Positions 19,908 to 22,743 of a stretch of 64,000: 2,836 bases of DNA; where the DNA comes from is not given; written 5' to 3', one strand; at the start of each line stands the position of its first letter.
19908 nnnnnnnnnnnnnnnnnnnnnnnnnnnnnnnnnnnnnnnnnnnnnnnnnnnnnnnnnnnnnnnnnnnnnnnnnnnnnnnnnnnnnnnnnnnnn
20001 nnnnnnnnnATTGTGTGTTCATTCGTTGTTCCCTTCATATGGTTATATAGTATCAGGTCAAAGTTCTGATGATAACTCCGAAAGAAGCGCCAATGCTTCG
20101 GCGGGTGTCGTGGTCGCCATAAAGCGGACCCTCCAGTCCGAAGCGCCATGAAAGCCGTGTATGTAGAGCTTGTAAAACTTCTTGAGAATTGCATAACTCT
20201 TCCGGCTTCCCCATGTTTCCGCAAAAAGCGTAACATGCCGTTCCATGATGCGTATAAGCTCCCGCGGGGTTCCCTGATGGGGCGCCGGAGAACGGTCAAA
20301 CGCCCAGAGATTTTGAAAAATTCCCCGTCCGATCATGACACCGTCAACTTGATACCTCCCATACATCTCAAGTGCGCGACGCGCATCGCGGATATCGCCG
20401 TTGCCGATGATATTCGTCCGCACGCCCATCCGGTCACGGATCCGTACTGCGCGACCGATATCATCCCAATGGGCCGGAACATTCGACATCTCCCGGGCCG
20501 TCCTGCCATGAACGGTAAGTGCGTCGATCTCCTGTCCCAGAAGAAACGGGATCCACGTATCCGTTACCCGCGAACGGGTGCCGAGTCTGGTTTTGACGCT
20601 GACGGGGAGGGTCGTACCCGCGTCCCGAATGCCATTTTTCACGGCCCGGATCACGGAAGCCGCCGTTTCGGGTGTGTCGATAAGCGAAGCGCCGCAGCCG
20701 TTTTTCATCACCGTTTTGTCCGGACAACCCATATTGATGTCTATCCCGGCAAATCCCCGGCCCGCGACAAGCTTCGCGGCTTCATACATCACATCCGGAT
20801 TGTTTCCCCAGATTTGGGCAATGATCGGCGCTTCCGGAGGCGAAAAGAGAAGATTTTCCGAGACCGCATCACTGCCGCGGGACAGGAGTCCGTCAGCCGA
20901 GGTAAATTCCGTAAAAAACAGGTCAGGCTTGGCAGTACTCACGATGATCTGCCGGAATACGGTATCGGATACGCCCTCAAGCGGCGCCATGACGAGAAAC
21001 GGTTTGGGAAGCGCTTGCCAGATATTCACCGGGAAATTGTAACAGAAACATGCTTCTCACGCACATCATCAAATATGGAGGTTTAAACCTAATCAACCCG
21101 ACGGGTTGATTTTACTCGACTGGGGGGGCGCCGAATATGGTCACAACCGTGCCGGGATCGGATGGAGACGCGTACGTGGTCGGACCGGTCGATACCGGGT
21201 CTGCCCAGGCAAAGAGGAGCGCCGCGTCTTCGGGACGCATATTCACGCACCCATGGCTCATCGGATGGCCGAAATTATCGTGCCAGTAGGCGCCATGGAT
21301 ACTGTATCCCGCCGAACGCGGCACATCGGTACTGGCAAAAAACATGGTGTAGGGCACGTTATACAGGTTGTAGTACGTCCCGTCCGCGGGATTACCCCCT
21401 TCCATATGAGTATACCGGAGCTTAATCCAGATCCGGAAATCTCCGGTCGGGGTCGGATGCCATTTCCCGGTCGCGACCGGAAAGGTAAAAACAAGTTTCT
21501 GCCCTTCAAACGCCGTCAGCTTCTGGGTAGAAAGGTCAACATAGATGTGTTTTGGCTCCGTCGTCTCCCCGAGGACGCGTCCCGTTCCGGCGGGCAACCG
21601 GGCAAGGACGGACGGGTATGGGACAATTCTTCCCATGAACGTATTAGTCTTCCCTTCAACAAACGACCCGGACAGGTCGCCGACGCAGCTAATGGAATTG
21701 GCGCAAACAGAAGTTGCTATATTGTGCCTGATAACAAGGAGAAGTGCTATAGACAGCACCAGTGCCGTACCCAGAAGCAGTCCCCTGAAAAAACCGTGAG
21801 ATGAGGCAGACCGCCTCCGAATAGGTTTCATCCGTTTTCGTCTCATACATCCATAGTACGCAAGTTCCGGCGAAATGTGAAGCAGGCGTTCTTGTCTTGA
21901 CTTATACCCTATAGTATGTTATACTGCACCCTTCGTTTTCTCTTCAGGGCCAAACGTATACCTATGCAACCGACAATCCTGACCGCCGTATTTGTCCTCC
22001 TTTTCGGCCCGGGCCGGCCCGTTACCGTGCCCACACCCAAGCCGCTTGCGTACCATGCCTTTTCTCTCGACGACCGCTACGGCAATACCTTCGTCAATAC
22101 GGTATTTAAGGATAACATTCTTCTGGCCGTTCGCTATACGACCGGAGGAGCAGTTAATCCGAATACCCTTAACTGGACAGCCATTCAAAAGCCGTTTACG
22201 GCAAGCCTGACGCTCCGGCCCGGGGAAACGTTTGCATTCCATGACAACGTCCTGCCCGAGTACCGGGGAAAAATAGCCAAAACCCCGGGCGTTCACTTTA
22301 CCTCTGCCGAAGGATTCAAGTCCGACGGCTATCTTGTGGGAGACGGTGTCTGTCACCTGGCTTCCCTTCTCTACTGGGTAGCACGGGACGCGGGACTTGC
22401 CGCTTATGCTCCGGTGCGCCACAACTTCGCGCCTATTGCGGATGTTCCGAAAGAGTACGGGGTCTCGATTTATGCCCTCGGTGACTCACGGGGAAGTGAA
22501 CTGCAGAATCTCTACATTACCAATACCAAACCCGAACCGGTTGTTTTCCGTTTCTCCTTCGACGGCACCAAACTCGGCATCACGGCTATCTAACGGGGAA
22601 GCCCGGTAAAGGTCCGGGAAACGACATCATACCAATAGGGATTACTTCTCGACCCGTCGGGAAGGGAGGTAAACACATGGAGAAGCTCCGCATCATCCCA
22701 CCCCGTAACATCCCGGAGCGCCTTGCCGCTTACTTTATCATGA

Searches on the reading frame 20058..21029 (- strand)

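Call 42: search_protein_families(library=pfam, proteins=[window:20058-21029:-], max_evalue=0.001)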
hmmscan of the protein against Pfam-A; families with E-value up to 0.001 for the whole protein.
window:20058-21029:- (323 aa): 1 family
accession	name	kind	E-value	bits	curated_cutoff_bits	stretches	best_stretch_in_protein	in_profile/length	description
PF01207.24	Dus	-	2.6e-54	184.9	20.4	1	14-317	2-303/311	Dihydrouridine synthase (Dus)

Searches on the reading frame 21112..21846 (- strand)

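Call 42: search_protein_families(library=pfam, proteins=[window:21112-21846:-], max_evalue=0.001)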
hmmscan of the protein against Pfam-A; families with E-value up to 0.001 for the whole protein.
window:21112-21846:- (244 aa): 1 family
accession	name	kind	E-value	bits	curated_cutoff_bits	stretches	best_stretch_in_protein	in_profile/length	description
PF03734.19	YkuD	-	1.3e-23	84.6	23.4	1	99-236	2-145/146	L,D-transpeptidase catalytic domain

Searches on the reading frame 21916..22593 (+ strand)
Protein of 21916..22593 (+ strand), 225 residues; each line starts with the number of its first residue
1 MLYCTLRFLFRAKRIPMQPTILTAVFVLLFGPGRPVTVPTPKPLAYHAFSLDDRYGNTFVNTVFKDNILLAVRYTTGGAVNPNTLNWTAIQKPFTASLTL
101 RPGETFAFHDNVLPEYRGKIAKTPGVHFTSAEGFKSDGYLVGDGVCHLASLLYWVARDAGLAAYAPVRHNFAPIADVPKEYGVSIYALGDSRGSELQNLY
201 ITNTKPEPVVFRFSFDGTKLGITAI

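Call 42: search_protein_families(library=pfam, proteins=[window:21916-22593:+], max_evalue=0.001)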
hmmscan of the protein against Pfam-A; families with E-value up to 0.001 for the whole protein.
window:21916-22593:+ (225 aa): 1 family
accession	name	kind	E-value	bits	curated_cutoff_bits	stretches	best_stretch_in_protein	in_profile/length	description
PF04294.18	VanW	-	1.5e-08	34.6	27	1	98-222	16-127/130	VanW like protein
